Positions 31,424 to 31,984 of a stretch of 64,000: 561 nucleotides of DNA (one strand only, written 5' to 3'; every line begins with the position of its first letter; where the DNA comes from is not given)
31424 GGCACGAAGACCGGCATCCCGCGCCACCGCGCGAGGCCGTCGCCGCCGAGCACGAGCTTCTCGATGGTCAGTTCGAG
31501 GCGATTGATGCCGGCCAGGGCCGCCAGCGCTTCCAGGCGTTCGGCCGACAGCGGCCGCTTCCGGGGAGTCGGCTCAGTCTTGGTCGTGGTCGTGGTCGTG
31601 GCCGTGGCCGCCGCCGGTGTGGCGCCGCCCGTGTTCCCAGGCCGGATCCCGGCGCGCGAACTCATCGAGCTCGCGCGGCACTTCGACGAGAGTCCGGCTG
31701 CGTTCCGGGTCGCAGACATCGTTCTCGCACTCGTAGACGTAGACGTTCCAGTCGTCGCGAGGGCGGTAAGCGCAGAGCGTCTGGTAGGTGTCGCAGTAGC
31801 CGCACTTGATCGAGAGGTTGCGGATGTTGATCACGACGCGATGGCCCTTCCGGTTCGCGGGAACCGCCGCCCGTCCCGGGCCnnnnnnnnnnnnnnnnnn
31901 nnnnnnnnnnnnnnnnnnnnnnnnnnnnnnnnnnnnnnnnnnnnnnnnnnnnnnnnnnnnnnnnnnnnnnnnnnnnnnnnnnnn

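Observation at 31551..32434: TlpA-like thioredoxin followed by a small Cys-rich (HD)n-tailed protein that collides with the N-terminus of the rlmD ORF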

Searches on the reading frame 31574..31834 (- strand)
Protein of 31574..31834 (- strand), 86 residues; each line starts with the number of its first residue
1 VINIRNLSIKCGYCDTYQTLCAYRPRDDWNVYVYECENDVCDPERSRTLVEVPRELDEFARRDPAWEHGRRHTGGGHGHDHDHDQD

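Call 4: search_protein_families(library=pfam, proteins=[window:31574-31834:-], max_evalue=1)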
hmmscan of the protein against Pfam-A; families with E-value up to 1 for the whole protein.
window:31574-31834:- (86 aa): 0 families

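Call 5: search_protein_families(library=ncbifam, proteins=[window:31574-31834:-], max_evalue=1)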
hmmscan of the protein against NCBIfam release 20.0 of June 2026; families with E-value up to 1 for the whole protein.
window:31574-31834:- (86 aa): 0 families

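Call 6: find_homologous_proteins(query=window:31577-31834:-, max_evalue=0.01)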
Query window:31577-31834:- (86 aa): 362 proteins with E <= 0.01 among 363 candidates; the best 120 are listed.
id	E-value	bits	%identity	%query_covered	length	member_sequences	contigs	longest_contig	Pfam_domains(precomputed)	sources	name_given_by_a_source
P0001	1.1e-44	168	90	90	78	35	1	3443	-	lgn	-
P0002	1.3e-44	168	92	90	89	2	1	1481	-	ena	-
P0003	1.5e-43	165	92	90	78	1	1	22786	-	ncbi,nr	ncbi:MAG: hypothetical protein F4080_15820 [Holophagales bacterium]|nr:hypothetical protein [Holopha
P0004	6.0e-41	156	89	87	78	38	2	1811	-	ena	-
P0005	1.3e-40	155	83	90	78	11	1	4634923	-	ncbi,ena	-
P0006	3.9e-40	154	89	86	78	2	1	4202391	-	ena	-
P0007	1.6e-39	152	87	87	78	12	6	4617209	-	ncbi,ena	-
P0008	3.2e-39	151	88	76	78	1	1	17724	-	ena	-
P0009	1.3e-38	149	85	87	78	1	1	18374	-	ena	-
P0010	2.5e-38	148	87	87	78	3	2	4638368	-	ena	-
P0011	2.4e-36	142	80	87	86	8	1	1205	-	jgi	-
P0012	4.0e-36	141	72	84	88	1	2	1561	-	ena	-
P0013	4.6e-36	141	80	87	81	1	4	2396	-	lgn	-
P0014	4.7e-36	141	78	84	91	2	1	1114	-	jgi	jgi:hypothetical protein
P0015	5.7e-36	140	75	84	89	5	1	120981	-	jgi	-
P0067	6.4e-32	127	71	88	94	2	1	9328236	-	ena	-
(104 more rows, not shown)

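Call 9: find_encoding_contigs(protein=P0005, flank=5000, max_places=3)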
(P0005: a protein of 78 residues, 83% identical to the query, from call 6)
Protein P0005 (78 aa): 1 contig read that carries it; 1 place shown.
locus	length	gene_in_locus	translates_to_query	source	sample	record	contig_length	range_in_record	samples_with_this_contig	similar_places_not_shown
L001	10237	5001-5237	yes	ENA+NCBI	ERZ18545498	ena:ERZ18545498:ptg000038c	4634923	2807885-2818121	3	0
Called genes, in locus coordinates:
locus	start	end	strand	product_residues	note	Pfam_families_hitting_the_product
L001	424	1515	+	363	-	PF25596:CPSase_L_D1, PF02222:ATP-grasp (weak), PF02786:CPSase_L_D2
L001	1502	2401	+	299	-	PF02786:CPSase_L_D2, PF15632:ATPgrasp_Ter (faint), PF02142:MGS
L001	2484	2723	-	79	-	PF09360:zf-CDGSH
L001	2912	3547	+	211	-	-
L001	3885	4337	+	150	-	-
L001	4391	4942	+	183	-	PF00578:AhpC-TSA, PF08534:Redoxin, PF00085:Thioredoxin (weak), PF13905:Thioredoxin_8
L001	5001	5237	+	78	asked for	-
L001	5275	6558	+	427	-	PF01938:TRAM, PF05958:tRNA_U5-meth_tr, PF02475:TRM5-TYW2_MTfase (weak)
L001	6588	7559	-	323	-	PF01242:PTPS, PF07045:DUF1330 (weak)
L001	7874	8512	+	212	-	PF01227:GTP_cyclohydroI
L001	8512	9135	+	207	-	PF20094:GWxTD_dom (weak)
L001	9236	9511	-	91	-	PF04362:Iron_traffic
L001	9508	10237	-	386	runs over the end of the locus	PF02470:MlaD, PF28544:Helical_needle (faint)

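Call 10: find_encoding_contigs(protein=P0067, flank=5000, max_places=3)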
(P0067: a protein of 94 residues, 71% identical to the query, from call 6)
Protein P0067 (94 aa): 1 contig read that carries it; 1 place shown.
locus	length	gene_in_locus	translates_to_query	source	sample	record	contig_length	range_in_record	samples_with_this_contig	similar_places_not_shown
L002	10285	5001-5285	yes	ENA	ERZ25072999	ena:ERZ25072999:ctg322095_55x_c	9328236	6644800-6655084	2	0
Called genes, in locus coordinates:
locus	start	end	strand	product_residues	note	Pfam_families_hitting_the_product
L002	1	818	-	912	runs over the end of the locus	-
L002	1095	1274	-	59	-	-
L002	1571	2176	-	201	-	PF05685:Uma2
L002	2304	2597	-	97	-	-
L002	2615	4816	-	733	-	-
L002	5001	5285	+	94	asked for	-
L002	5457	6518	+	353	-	-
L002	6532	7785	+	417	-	PF01938:TRAM, PF05958:tRNA_U5-meth_tr, PF02475:TRM5-TYW2_MTfase (weak)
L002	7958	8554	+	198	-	-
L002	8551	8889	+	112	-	-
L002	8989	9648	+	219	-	PF01227:GTP_cyclohydroI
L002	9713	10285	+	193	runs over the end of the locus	PF20094:GWxTD_dom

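Call 14: find_encoding_contigs(protein=P0003, flank=6000, max_places=3)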
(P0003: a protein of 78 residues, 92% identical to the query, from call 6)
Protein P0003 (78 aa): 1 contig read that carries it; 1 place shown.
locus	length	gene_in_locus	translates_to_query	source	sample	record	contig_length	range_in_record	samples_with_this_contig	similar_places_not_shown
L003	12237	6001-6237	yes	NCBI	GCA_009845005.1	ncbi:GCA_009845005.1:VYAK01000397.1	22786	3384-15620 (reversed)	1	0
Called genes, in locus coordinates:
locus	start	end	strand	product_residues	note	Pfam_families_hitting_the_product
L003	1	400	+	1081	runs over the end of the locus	-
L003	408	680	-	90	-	-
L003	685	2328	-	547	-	PF01642:MM_CoA_mutase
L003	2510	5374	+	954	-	PF08471:Ribonuc_red_2_N, PF02867:Ribonuc_red_lgC, PF12637:TSCPD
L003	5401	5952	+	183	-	PF00578:AhpC-TSA, PF08534:Redoxin, PF00085:Thioredoxin (weak), PF13905:Thioredoxin_8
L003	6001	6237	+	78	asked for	-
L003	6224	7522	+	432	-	PF01938:TRAM, PF05958:tRNA_U5-meth_tr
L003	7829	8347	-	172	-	PF07045:DUF1330 (weak)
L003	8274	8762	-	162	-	PF01242:PTPS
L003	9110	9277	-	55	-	PF10262:Rdx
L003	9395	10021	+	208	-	PF01227:GTP_cyclohydroI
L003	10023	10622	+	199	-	PF20094:GWxTD_dom (weak)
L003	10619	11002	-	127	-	PF04362:Iron_traffic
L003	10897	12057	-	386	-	PF02470:MlaD, PF28544:Helical_needle (faint)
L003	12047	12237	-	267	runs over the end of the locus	PF00005:ABC_tran, PF13304:AAA_21 (weak)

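Call 15: find_encoding_contigs(protein=P0002, flank=3000, max_places=3)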
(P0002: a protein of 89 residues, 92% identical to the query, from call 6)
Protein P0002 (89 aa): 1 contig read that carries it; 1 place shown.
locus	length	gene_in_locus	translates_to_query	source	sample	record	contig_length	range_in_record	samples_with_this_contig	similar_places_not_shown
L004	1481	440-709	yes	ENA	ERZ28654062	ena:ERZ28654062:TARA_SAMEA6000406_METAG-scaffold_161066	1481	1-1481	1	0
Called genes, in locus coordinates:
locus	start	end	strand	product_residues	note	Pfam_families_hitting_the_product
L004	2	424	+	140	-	?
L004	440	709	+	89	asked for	-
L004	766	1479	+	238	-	?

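Call 19: find_related_loci(query=A1, collection=genome_contigs, flank=4000)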
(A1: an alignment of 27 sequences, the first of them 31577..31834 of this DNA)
Query A1 (86 aa) in genome_contigs; peptide patterns used: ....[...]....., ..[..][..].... (x = any residue, [..] = any of these).
397 stretches matched a pattern; 344 encode a relative of the query (tblastn E <= 1e-3); the best 80 are kept; 80 distinct loci.
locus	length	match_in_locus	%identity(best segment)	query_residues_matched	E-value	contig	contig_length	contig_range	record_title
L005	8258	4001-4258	97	1-86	7e-54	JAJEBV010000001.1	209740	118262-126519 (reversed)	MAG: Thermoanaerobaculia bacterium isolate jk18x9bins.56 k141_74115, whole genome shotgun sequence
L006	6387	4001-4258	97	1-86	7e-54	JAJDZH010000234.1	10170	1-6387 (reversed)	MAG: Thermoanaerobaculia bacterium isolate jk18x40bins.27 k141_2008078, whole genome shotgun sequence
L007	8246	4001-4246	98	1-82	6e-52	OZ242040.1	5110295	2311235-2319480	MAG: Candidatus Multivorans sp. isolate cd603fe2-36ea-45dd-b21b-4d1cbeb73145 genome assembly, chromosome: 1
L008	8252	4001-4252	95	1-84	7e-52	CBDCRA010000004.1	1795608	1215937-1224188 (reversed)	MAG: Candidatus Multivorans sp. isolate d7452e89-af48-44c7-9597-5a6bccd24eaa genome assembly, contig: contig_4, whole ge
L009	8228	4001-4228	97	1-76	3e-50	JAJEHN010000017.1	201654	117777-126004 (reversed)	MAG: Thermoanaerobaculia bacterium isolate p16x60bins.57 k141_575784, whole genome shotgun sequence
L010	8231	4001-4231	94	1-77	7e-48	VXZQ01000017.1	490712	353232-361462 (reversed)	MAG: Holophagales bacterium isolate SB0670_bin_39 NODE_5_length_490712_cov_59.561510, whole genome shotgun sequence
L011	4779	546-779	96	1-78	4e-48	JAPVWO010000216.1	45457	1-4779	MAG: Candidatus Multivorans thiocomprendens isolate r_rhhh15 Seq216, whole genome shotgun sequence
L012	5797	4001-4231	94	1-77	2e-47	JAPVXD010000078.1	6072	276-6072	MAG: Candidatus Multivorans azotirespirans isolate m_rhze4 Seq78, whole genome shotgun sequence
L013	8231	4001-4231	96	1-77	3e-47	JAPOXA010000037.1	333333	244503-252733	MAG: Acidobacteria bacterium isolate COS3_bin_14 NODE_12_length_333333_cov_59.3466, whole genome shotgun sequence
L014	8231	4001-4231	94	1-77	4e-46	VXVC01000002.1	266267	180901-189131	MAG: Holophagales bacterium isolate SB0667_bin_1 NODE_8_length_266267_cov_25.102862, whole genome shotgun sequence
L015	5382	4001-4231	94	1-77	5e-46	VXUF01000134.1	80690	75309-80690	MAG: Holophagales bacterium isolate SB0666_bin_22 NODE_92_length_80690_cov_6.935834, whole genome shotgun sequence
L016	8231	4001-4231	92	1-77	1e-45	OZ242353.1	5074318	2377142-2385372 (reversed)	MAG: Candidatus Multivorans sp. isolate c55290c9-873c-4a20-8066-ae299be9a5bf genome assembly, chromosome: 1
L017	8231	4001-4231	92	1-77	2e-45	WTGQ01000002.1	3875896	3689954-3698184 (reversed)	MAG: Acidobacteria bacterium isolate CO36388bin_9 NODE_1_length_3875896_cov_1713.578510, whole genome shotgun sequence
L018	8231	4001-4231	88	1-77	6e-45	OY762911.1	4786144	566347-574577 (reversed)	MAG: Thermoanaerobaculia bacterium isolate 14c23368-4dca-4d55-9b94-f295180eceef genome assembly, chromosome: 1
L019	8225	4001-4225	87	1-75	7e-44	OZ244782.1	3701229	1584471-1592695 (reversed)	MAG: Candidatus Multivoraceae bacterium isolate 3e40288b-8b50-4129-bb98-006f71277a78 genome assembly, chromosome: 1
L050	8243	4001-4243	70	1-81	6e-36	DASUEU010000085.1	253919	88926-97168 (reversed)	MAG TPA_asm: Thermoanaerobaculia bacterium isolate SMAG_U1361 k141_1253362, whole genome shotgun sequence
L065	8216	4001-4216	72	1-72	3e-34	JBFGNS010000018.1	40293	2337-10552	MAG: Thermoanaerobaculia bacterium isolate Mix_sand03.2021.01.Z.37 k141_1371243_length_40293_cov_15.2300, whole genome s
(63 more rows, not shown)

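Call 27: predict_structure(alignment_id=A1)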
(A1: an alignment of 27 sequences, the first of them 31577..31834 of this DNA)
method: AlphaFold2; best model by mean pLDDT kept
length: 86 residues; sequences in the alignment: 27
mean_pLDDT: 80.5   pTM: 0.67
mean pLDDT of the five models: 80.5, 80.0, 77.8, 76.7, 74.4
residues with pLDDT >= 90: 43; 70-90: 26; 50-70: 3; < 50: 14
segments of 3 or more residues with pLDDT < 50: 73-86
pLDDT, mean of each block of 10 residues (from residue 1): 91 89 94 87 85 95 83 42 43
secondary structure, 60 per line:
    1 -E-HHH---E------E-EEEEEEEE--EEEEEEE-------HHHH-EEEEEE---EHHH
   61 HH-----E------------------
elements in order: E19-26 E29-35 H43-46 E48-53 H58-62

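Call 33: search_protein_representatives(alignment_id=A1)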
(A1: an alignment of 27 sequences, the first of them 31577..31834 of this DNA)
Query: 27 sequences, 85 profile positions. Proteins with E-value up to 0.001 (for the whole library): 66; up to 1e-10: 48; up to 1e-30: 13. The best 66 are listed.
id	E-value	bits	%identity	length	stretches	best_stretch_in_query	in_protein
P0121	4.4e-42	157.8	-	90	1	3-79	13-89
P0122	9.2e-42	156.8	-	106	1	3-83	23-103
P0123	1.3e-41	156.3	-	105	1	5-80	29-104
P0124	1.8e-39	149.4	-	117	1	4-81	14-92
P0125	1.2e-38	146.8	-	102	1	3-82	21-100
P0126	3.4e-38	145.4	-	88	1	3-79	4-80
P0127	1.5e-37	143.3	-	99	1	3-79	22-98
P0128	1.2e-35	137.2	-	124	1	3-76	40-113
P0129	2.7e-34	132.9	-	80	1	5-80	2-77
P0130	1.3e-33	130.7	-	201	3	7-79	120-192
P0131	1.9e-32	127.0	-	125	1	4-79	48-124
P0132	5.9e-32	125.4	-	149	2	4-80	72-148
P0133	1.9e-31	123.7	-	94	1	4-77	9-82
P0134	1.5e-29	117.7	-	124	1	4-80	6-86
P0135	2.2e-29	117.1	-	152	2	4-79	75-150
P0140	4.8e-26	106.4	-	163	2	5-81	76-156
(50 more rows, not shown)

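Call 37: search_solved_structures(query=A1, max_evalue=10, show_alignments=2)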
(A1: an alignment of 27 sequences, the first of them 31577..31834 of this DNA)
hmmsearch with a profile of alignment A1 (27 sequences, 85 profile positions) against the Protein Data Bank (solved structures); distinct sequences matched with E-value up to 10: 4.
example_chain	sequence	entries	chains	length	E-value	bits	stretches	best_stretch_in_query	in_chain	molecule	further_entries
9uiq_E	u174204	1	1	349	0.88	12.6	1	6-62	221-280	Replication factor C subunit 3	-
6vvo_E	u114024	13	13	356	0.92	12.5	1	6-62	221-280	Replication factor C subunit 3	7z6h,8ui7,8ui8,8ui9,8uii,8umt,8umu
8zwo_E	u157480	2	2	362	0.95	12.5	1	6-62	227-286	Replication factor C subunit 3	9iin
6xzt_A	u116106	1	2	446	2.2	11.3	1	34-60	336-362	PIF1 helicase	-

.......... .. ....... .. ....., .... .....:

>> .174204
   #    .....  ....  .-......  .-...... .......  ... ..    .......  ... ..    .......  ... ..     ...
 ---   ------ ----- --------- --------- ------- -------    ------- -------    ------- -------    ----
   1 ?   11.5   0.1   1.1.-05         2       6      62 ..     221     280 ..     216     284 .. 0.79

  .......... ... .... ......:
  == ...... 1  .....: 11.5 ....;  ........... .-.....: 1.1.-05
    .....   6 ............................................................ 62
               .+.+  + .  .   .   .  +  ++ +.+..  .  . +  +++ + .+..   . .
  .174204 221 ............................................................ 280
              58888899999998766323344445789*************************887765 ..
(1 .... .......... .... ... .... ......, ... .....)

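Call 40: search_protein_families(library=pfam, proteins=[L050:4331-5395:+, L002:5457-6518:+, L050:3013-4044:-, L050:2306-3016:-, L050:5408-6229:+, L065:4366-5430:+], max_evalue=0.01)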
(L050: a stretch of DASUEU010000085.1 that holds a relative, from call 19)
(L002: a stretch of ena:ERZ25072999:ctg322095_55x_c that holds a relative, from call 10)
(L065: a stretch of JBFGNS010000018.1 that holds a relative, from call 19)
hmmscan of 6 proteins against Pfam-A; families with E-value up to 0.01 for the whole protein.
L050:4331-5395:+ (354 aa): 0 families

L002:5457-6518:+ (353 aa): 1 family
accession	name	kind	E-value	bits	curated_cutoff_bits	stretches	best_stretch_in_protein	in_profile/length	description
PF02800.25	Gp_dh_C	-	2.7e-05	24.2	24.4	1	204-283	54-131/158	Glyceraldehyde 3-phosphate dehydrogenase, C-terminal domain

L050:3013-4044:- (343 aa): 3 families
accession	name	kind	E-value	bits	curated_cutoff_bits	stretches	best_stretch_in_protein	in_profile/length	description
PF13519.12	VWA_2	-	1.3e-10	42.3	27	1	112-212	1-106/107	von Willebrand factor type A domain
PF00092.34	VWA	-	1e-09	39.3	23.8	1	113-247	3-146/174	von Willebrand factor type A domain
PF05762.20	VWA_CoxE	-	0.0086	16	26.4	0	101-220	48-167/222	VWA domain containing CoxE-like protein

L050:2306-3016:- (236 aa): 3 families
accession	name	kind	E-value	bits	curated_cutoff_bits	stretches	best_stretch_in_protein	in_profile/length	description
PF00691.25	OmpA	-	4.6e-22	78.6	27.2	1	132-228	2-98/98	OmpA family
PF01519.22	DUF16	-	0.0069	17.3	40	0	56-101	33-85/104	Protein of unknown function DUF16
PF21007.2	FBF1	-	0.0071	15.4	45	0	51-111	335-395/524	Fas-binding factor 1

L050:5408-6229:+ (273 aa): 2 families
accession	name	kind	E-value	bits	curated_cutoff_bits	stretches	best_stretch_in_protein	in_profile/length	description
PF12706.13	Lactamase_B_2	-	1.3e-15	58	27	1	39-242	26-199/200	Beta-lactamase superfamily domain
PF00753.33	Lactamase_B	-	0.00022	21.7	22.7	1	46-81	46-81/196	Metallo-beta-lactamase superfamily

L065:4366-5430:+ (354 aa): 0 families

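Call 41: fold_search(model_id=the predicted structure, library=pdb)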
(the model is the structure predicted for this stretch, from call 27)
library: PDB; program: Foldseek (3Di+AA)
matches with E <= 10: 461; with E <= 0.001: 0
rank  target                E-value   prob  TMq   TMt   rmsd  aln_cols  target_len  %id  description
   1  5wr7                  6.9e-01  0.12  0.24  0.09   8.0        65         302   25  Crystal structure of Trk-A complexed with a selective inhibitor CH7057288 (released 2017-12-06)
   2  8eug_3                7.8e-01  0.21  0.31  0.24   6.2        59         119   12  Ytm1 associated nascent 60S ribosome State 3 (released 2022-11-30)
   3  9i5t_S                1.0e+00  0.10  0.24  0.19   7.5        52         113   13  50S subunit of P. gingivalis ribosome with Lefamulin (released 2025-08-20)
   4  5fgo_D                1.0e+00  0.08  0.19  0.24  12.3        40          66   18  Crystal structure of D. melanogaster Pur-alpha repeat III. (released 2016-01-20)
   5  5ngm_AN               1.1e+00  0.08  0.23  0.19   7.4        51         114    8  2.9S structure of the 70S ribosome composing the S. aureus 100S complex (released 2017-10-04)
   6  3f1j                  1.2e+00  0.35  0.39  0.26   4.9        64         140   12  Crystal structure of the Borna disease virus matrix protein (BDV-M) reveals RNA binding properties (released 2009-02-03)
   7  1reo                  1.4e+00  0.44  0.27  0.05   2.9        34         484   12  L-amino acid oxidase from Agkistrodon halys pallas (released 2004-05-04)
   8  8etj_3                1.4e+00  0.33  0.33  0.24   5.9        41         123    5  Fkbp39 associated 60S nascent ribosome State 2 (released 2022-11-30)
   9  6o90_Q                1.4e+00  0.07  0.23  0.19   7.8        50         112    8  Cryo-EM image reconstruction of the 70S Ribosome Enterococcus faecalis Class05 (released 2020-09-23)
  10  3wod_D                1.5e+00  0.41  0.31  0.02   2.1        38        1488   10  RNA polymerase-gp39 complex (released 2014-03-12)
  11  8bb7_A                1.5e+00  0.23  0.31  0.07   5.4        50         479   12  Crystal structure of Mouse Plexin-B1 (20-535) in complex with VHH15 (released 2023-05-03)
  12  6spb_P                1.5e+00  0.08  0.23  0.19   7.7        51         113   10  Pseudomonas aeruginosa 50s ribosome from a clinical isolate with a mutation in uL6 (released 2019-10-16)
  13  9slz_A                1.6e+00  0.13  0.28  0.06   9.1        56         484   14  Structure of Thermus thermophilus lysyl-tRNA synthetase complexed with wild-type E.coli tRNALys(mnm5s2UUU) and sulpham (released 2025-09-17)
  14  5t2a_a                1.7e+00  0.28  0.35  0.22   5.9        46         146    6  CryoEM structure of the Leishmania donovani 80S ribosome at 2.9 Angstrom resolution (released 2017-01-25)
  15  4ge5_B                1.7e+00  0.10  0.25  0.10   5.2        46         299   17  Crystal structure of human protein tyrosine phosphatase PTPN9 (MEG2) complex with compound 5 (released 2012-10-31)
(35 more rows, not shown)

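Call 42: search_protein_families(library=ncbifam, proteins=[L050:4331-5395:+, L002:5457-6518:+, L065:4366-5430:+], max_evalue=0.1)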
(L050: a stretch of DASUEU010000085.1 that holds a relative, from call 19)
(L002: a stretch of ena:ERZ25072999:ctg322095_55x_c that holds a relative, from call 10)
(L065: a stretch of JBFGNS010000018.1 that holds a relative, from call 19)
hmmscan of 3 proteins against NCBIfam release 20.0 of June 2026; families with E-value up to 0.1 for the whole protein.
L050:4331-5395:+ (354 aa): 4 families
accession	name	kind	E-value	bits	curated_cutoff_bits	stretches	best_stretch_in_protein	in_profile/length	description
NF003251.0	PRK04207.1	equivalog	7.7e-22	77.8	185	1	5-271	5-254/343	type II glyceraldehyde-3-phosphate dehydrogenase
TIGR01546.1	GAPDH-II_archae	equivalog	1.9e-15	56.9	232.9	1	53-270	42-249/333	phosphorylating glyceraldehyde-3-phosphate dehydrogenase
TIGR01296.1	asd_B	equivalog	0.0029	16.8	324.2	1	189-289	197-302/339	aspartate-semialdehyde dehydrogenase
NF011456.0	PRK14874.1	equivalog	0.0085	15.1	223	1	220-289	233-306/346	aspartate-semialdehyde dehydrogenase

L002:5457-6518:+ (353 aa): 5 families
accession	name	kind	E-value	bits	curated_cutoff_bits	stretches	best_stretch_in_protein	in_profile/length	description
NF003251.0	PRK04207.1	equivalog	4.7e-21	75.2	185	1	47-270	40-254/343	type II glyceraldehyde-3-phosphate dehydrogenase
TIGR01546.1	GAPDH-II_archae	equivalog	2.8e-14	53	232.9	1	54-266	43-246/333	phosphorylating glyceraldehyde-3-phosphate dehydrogenase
TIGR01532.1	E4PD_g-proteo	equivalog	7.1e-05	22.2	530.55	1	86-263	90-266/325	erythrose-4-phosphate dehydrogenase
TIGR01534.1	GAPDH-I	equivalog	0.00095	18.5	367.2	1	85-161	90-169/330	type I glyceraldehyde-3-phosphate dehydrogenase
NF010058.0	PRK13535.1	equivalog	0.0078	15.4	539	1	87-178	94-182/339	erythrose-4-phosphate dehydrogenase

L065:4366-5430:+ (354 aa): 4 families
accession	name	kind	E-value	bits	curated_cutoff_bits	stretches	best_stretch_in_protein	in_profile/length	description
NF003251.0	PRK04207.1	equivalog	4.3e-20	72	185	1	5-284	5-271/343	type II glyceraldehyde-3-phosphate dehydrogenase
TIGR01546.1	GAPDH-II_archae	equivalog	7.1e-14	51.7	232.9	1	50-272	39-251/333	phosphorylating glyceraldehyde-3-phosphate dehydrogenase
TIGR01296.1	asd_B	equivalog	0.002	17.3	324.2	1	189-290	197-303/339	aspartate-semialdehyde dehydrogenase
NF011456.0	PRK14874.1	equivalog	0.051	12.6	223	1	222-290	235-307/346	aspartate-semialdehyde dehydrogenase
